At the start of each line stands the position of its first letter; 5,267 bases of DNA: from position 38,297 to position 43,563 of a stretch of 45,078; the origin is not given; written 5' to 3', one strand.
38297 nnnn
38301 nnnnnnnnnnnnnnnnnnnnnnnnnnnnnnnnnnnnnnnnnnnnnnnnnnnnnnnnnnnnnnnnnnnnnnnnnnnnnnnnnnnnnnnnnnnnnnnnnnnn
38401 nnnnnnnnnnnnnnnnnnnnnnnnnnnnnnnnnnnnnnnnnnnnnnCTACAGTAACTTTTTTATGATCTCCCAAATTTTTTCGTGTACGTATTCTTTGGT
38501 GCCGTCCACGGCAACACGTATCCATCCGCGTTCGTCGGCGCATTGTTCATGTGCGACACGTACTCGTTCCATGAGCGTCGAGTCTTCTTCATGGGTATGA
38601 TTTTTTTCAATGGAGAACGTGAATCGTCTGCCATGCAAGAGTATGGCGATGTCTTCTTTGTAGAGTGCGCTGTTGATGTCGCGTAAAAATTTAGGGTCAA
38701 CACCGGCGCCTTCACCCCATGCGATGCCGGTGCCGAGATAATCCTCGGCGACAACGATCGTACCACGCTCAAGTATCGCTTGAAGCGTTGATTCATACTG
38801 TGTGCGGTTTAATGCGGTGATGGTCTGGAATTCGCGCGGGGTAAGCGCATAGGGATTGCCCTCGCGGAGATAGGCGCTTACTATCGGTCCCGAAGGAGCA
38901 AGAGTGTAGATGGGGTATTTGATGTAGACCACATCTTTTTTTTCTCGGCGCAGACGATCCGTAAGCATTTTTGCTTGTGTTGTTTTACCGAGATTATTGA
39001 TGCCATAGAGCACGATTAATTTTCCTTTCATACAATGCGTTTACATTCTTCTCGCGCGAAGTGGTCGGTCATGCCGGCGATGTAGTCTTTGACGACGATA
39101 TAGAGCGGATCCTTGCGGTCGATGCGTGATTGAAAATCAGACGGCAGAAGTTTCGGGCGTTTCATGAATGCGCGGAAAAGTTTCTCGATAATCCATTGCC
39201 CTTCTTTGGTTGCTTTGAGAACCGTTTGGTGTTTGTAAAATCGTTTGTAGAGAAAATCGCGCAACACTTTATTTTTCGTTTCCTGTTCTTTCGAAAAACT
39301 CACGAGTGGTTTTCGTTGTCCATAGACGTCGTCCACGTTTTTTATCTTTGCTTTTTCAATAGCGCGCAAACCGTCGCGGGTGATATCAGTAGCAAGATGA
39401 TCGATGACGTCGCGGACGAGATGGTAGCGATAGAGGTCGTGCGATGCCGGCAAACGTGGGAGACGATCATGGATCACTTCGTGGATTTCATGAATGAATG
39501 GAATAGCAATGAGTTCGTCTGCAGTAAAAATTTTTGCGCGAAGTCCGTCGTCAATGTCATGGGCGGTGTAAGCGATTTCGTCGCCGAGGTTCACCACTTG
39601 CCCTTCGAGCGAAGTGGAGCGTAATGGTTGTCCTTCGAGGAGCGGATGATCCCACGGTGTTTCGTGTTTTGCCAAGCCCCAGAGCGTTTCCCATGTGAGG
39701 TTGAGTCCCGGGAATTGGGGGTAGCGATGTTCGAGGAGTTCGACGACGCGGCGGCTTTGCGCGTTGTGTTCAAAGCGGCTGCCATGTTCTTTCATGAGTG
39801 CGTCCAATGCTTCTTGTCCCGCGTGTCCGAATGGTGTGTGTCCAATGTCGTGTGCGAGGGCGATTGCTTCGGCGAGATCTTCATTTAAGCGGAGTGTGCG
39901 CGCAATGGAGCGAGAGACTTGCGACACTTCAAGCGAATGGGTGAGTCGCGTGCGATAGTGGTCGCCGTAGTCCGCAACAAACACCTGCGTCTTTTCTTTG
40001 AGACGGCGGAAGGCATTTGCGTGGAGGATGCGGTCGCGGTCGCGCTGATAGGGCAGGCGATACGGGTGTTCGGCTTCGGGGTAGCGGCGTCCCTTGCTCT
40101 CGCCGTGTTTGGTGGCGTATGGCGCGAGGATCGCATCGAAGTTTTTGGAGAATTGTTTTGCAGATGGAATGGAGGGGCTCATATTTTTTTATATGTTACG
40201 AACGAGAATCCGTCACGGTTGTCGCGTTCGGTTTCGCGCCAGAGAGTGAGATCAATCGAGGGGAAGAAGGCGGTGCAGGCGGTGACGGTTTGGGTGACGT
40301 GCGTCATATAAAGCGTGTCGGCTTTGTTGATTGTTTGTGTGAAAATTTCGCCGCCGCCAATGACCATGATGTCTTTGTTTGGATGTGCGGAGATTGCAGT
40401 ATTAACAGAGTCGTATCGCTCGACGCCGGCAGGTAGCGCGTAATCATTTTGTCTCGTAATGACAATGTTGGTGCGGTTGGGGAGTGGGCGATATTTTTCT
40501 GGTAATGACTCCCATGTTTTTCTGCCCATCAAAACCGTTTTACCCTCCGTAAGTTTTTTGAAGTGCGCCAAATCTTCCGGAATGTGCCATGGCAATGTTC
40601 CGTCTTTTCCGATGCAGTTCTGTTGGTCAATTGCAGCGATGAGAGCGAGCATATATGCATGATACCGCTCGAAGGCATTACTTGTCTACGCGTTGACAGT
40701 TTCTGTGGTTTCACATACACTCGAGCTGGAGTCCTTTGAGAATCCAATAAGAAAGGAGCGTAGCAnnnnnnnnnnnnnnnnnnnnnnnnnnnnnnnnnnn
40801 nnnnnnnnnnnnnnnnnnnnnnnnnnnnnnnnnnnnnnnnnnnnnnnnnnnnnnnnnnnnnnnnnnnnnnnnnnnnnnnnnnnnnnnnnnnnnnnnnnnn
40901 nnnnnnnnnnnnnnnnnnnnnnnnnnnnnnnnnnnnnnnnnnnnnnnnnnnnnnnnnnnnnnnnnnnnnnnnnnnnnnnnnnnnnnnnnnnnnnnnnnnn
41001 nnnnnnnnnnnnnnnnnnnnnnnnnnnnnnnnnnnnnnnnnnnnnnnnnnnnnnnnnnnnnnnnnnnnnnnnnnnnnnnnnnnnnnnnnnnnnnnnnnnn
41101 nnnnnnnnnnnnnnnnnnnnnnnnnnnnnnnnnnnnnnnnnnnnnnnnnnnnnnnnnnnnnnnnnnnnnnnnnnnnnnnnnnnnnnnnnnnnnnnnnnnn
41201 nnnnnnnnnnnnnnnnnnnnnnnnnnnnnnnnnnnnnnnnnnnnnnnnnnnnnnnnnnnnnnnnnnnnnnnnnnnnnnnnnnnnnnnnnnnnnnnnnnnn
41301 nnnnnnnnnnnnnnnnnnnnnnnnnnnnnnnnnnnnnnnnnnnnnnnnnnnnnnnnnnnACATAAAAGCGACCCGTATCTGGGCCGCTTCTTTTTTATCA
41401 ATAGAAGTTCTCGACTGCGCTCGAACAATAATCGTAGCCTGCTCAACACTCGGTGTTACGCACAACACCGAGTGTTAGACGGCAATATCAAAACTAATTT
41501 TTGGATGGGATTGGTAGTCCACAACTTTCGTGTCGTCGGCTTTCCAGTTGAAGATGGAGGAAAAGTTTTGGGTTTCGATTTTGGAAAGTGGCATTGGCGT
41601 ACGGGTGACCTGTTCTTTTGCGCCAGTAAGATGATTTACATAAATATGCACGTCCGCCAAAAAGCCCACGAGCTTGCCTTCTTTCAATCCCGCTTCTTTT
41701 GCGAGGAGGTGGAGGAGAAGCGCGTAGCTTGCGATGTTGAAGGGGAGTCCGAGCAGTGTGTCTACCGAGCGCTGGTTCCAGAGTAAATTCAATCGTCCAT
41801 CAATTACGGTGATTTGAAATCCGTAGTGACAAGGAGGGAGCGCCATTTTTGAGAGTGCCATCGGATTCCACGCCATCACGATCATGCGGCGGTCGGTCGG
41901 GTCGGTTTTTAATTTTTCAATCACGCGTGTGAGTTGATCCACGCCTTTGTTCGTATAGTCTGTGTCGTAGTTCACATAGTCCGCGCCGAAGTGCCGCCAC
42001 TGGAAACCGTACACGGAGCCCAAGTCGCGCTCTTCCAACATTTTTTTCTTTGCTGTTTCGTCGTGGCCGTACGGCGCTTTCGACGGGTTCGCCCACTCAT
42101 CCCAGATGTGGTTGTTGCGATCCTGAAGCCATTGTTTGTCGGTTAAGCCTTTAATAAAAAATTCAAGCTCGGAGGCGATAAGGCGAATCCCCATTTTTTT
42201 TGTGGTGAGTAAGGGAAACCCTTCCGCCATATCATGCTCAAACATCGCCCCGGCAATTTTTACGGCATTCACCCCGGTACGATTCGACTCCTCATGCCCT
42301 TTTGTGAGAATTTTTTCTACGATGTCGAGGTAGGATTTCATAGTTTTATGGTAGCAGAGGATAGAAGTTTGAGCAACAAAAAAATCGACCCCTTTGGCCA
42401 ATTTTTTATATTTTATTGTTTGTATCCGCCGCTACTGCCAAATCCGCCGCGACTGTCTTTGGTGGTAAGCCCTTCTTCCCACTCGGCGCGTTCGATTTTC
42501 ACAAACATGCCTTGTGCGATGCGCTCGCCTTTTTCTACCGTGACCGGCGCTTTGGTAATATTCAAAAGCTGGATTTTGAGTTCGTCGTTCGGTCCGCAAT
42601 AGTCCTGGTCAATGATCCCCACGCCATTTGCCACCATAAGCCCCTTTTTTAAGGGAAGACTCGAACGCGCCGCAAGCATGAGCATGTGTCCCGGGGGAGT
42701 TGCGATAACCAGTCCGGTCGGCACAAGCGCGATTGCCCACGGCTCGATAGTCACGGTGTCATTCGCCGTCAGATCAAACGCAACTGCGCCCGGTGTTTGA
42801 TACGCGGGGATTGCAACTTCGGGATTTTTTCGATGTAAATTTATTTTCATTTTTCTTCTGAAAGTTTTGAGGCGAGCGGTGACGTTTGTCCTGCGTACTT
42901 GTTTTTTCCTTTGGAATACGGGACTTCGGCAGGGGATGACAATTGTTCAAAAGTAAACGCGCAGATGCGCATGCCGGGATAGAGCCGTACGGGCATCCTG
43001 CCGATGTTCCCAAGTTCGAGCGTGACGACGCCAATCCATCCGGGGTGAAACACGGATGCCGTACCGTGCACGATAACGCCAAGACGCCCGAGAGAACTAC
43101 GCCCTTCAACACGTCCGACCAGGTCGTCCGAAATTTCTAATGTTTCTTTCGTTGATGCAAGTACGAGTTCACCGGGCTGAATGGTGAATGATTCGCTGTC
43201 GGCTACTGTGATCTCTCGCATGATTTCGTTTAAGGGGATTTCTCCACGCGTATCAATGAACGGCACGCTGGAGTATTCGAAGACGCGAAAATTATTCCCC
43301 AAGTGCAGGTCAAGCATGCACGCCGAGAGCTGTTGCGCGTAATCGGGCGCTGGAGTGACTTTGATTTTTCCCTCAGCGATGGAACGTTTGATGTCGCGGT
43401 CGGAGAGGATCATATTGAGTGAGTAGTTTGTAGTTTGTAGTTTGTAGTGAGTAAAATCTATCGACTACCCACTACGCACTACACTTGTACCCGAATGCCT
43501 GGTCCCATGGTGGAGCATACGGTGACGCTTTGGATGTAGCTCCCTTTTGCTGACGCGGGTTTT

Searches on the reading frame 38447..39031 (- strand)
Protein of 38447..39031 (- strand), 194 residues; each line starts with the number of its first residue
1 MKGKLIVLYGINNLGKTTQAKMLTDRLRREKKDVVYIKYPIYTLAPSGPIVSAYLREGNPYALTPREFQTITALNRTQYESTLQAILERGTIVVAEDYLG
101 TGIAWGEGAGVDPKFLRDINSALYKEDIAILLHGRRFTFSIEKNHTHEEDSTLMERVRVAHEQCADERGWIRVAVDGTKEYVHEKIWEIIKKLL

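Call 12: search_protein_families(library=pfam, proteins=[window:38447-39031:-], max_evalue=0.001)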
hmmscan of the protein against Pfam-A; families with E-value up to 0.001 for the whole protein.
window:38447-39031:- (194 aa): 1 family
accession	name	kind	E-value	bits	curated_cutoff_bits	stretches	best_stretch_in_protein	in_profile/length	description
PF02223.23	Thymidylate_kin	-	1e-12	48.6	27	1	10-186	3-185/185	Thymidylate kinase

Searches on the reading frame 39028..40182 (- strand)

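Call 12: search_protein_families(library=pfam, proteins=[window:39028-40182:-], max_evalue=0.001)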
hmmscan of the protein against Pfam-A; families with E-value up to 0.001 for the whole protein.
window:39028-40182:- (384 aa): 2 families
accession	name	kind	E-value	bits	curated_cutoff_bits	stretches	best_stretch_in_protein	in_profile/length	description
PF13286.11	HD_assoc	-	2.6e-22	79.6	22.2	1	294-382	1-91/91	Phosphohydrolase-associated domain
PF01966.28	HD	-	1.9e-15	57.6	22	1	79-204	1-114/116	HD domain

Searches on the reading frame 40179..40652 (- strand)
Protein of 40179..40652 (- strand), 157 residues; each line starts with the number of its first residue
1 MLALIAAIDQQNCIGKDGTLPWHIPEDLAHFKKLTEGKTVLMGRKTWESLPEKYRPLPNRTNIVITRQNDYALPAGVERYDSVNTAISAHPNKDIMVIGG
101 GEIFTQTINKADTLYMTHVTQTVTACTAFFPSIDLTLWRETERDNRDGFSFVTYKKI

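Call 12: search_protein_families(library=pfam, proteins=[window:40179-40652:-], max_evalue=0.001)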
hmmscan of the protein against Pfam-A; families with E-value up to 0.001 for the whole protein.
window:40179-40652:- (157 aa): 1 family
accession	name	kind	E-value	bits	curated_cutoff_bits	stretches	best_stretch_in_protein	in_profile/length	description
PF00186.24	DHFR_1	-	1.5e-50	171.5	25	1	1-147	1-143/159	Dihydrofolate reductase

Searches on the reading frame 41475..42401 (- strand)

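Call 12: search_protein_families(library=pfam, proteins=[window:41475-42401:-], max_evalue=0.001)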
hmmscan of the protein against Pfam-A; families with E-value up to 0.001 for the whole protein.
window:41475-42401:- (308 aa): 1 family
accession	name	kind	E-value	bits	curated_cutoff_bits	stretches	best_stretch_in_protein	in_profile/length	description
PF00303.24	Thymidylat_synt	-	4.3e-95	318.3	24.3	1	22-308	1-266/266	Thymidylate synthase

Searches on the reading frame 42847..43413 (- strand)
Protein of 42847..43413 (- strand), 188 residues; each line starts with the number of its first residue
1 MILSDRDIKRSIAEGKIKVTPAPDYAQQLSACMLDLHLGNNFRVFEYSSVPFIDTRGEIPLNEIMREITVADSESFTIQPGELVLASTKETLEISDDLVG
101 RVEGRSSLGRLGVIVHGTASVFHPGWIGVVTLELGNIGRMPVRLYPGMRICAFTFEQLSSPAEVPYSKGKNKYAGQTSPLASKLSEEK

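Call 12: search_protein_families(library=pfam, proteins=[window:42847-43413:-], max_evalue=0.001)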
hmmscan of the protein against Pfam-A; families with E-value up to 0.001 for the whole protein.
window:42847-43413:- (188 aa): 3 families
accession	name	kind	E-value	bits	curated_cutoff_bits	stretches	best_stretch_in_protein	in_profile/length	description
PF22769.1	DCD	-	9.8e-43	146.3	27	1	2-158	1-153/153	dCTP deaminase-like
PF00692.24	dUTPase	-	2.8e-08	34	22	1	73-168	21-114/129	dUTPase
PF06559.16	DCD_N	-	7.3e-06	26.4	21.4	1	2-115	4-115/164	2'-deoxycytidine 5'-triphosphate deaminase (DCD) N-terminal domain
